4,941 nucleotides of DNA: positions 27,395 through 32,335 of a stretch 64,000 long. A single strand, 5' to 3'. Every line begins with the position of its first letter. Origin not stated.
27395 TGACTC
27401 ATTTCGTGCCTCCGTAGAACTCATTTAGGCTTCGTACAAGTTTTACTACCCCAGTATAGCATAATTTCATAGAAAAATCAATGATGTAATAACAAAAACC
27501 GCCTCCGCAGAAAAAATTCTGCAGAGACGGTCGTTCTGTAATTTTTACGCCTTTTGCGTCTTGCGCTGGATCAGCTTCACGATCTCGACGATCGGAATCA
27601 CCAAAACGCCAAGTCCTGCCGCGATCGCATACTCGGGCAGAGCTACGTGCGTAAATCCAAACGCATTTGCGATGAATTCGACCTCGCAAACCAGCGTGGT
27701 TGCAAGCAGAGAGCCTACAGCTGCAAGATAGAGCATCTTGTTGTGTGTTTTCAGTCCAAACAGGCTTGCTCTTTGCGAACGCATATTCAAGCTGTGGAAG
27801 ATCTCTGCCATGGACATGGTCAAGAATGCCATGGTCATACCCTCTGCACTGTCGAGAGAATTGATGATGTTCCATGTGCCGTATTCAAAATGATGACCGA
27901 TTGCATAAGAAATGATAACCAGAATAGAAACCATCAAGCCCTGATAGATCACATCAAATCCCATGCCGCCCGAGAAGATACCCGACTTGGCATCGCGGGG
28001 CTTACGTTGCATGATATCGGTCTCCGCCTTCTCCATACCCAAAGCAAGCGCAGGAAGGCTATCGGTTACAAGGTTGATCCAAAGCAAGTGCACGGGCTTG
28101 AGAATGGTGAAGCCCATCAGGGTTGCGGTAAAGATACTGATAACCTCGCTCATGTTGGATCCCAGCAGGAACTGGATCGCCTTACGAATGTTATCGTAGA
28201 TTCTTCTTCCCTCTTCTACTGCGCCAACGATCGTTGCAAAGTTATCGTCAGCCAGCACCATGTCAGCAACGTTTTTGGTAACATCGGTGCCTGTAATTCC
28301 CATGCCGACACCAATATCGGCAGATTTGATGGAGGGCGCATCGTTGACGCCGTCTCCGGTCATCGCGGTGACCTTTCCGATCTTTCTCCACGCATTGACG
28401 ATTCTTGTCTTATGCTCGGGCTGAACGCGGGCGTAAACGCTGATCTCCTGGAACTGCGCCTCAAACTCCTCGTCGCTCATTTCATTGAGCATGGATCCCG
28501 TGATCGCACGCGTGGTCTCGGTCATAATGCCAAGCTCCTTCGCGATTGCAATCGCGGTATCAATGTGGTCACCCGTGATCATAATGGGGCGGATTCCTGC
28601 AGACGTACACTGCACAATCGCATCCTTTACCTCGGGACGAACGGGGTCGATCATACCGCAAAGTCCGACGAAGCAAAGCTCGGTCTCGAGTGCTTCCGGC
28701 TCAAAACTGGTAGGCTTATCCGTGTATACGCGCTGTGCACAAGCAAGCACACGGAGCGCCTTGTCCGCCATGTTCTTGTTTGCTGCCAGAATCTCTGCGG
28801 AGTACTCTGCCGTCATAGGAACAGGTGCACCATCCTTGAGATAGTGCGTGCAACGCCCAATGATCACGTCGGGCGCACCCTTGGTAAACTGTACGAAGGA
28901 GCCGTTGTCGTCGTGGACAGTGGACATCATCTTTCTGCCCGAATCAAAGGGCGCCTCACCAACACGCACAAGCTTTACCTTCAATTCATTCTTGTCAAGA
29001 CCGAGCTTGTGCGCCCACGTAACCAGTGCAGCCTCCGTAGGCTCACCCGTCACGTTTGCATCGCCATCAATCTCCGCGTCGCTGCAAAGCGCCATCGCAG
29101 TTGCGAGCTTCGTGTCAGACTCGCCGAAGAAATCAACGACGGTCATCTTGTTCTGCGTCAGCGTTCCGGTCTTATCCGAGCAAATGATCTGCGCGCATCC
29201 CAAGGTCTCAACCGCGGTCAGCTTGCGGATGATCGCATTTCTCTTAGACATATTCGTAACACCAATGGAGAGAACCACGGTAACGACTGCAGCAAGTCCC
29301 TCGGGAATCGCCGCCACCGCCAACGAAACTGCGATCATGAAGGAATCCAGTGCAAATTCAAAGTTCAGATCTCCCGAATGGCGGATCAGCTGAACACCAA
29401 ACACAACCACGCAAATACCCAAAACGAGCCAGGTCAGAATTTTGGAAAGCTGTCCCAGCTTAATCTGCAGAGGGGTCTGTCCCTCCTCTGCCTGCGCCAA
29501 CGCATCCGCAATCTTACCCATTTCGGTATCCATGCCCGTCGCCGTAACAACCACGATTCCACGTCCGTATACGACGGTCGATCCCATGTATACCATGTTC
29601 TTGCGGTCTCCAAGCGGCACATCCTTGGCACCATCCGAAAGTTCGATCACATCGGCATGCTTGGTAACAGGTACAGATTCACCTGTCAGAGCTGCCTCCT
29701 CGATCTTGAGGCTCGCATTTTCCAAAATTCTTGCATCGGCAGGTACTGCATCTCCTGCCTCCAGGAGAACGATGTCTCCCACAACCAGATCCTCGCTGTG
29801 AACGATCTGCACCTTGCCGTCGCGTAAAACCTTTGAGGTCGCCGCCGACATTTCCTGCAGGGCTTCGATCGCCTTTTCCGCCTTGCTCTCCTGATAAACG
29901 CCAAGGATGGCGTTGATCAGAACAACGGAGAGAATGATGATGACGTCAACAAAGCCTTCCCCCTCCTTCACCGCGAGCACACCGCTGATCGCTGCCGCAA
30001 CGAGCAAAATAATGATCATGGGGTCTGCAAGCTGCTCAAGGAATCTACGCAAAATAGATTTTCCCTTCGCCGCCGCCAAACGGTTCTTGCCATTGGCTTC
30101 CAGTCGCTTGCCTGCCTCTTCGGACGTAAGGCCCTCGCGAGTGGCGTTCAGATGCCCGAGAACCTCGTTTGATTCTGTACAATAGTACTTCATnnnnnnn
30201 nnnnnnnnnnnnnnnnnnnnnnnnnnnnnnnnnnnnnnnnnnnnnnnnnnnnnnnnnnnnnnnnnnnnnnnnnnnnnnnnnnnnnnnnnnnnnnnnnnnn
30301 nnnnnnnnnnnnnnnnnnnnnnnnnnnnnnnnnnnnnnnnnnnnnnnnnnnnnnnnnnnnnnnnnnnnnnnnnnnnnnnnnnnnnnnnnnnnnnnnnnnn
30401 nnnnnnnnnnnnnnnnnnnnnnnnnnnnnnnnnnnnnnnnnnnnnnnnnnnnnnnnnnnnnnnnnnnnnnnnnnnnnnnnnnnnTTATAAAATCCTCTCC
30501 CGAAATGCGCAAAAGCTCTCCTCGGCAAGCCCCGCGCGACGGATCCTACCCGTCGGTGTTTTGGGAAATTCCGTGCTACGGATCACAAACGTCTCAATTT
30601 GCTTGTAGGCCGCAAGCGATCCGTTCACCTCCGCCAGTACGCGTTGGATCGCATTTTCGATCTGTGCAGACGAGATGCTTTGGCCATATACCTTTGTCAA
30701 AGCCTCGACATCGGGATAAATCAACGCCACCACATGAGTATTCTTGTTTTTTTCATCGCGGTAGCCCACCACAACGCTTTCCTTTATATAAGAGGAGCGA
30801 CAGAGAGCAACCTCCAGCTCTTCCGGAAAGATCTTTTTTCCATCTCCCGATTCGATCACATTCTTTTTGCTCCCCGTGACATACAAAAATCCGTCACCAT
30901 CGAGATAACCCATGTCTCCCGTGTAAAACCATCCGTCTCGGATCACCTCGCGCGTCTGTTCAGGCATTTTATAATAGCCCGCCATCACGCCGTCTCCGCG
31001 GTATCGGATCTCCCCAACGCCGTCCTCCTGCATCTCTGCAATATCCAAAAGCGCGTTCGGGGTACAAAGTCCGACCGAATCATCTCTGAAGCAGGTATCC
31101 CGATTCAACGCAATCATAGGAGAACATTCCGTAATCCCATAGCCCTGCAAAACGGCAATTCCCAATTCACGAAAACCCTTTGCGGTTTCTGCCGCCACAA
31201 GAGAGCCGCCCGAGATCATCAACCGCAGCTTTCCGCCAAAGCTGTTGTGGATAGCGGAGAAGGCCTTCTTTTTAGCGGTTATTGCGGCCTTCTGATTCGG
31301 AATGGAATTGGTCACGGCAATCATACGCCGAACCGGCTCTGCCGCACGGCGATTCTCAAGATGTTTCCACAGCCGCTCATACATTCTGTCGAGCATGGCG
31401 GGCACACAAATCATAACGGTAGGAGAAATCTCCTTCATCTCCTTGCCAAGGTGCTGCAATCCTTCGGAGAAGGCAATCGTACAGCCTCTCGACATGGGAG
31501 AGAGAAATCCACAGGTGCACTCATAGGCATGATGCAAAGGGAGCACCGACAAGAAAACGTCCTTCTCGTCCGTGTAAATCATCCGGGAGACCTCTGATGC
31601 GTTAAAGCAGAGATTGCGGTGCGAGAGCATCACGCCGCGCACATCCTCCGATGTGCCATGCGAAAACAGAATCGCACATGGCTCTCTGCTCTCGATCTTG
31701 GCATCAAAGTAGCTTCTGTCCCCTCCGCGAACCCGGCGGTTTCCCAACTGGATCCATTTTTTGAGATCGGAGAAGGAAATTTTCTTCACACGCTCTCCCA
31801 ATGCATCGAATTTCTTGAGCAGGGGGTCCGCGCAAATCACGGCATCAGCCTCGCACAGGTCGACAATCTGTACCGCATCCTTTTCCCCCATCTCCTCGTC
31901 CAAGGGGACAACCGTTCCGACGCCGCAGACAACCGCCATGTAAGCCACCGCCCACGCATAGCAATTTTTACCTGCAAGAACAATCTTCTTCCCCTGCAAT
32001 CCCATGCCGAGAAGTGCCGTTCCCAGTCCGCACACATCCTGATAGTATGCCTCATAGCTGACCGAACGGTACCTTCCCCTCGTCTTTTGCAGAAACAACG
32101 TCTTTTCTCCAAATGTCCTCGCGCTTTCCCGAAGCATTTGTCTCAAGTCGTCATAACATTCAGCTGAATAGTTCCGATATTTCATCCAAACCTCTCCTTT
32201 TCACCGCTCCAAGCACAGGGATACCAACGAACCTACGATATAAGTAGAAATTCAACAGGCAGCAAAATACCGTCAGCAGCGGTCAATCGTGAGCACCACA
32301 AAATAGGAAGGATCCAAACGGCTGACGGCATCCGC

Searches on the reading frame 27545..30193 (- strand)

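Call 58: search_protein_families(library=pfam, proteins=[window:27545-30193:-], max_evalue=0.00001)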
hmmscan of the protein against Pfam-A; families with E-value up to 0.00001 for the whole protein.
window:27545-30193:- (882 aa): 5 families
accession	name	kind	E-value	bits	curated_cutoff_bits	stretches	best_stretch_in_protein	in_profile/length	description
PF00122.25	E1-E2_ATPase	-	1.7e-56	191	28.1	1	114-318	1-181/181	E1-E2 ATPase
PF00689.26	Cation_ATPase_C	-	4.9e-47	160.4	27.3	1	696-875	2-175/175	Cation transporting ATPase, C-terminus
PF13246.12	Cation_ATPase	-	1.5e-21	76.7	21.7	1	368-451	1-91/91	Cation transport ATPase (P-type)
PF00690.31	Cation_ATPase_N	-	6.1e-19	67.9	20.4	1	9-70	7-69/69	Cation transporter/ATPase, N-terminus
PF00702.32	Hydrolase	-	1.1e-17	65.5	26.4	1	336-626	3-191/191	haloacid dehalogenase-like hydrolase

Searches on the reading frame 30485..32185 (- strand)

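Call 58: search_protein_families(library=pfam, proteins=[window:30485-32185:-], max_evalue=0.00001)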
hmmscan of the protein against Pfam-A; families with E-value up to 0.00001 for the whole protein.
window:30485-32185:- (566 aa): 1 family
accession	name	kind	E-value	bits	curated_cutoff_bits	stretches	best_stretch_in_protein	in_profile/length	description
PF00501.34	AMP-binding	-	1e-55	189.6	29.9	1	19-405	2-384/384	AMP-binding enzyme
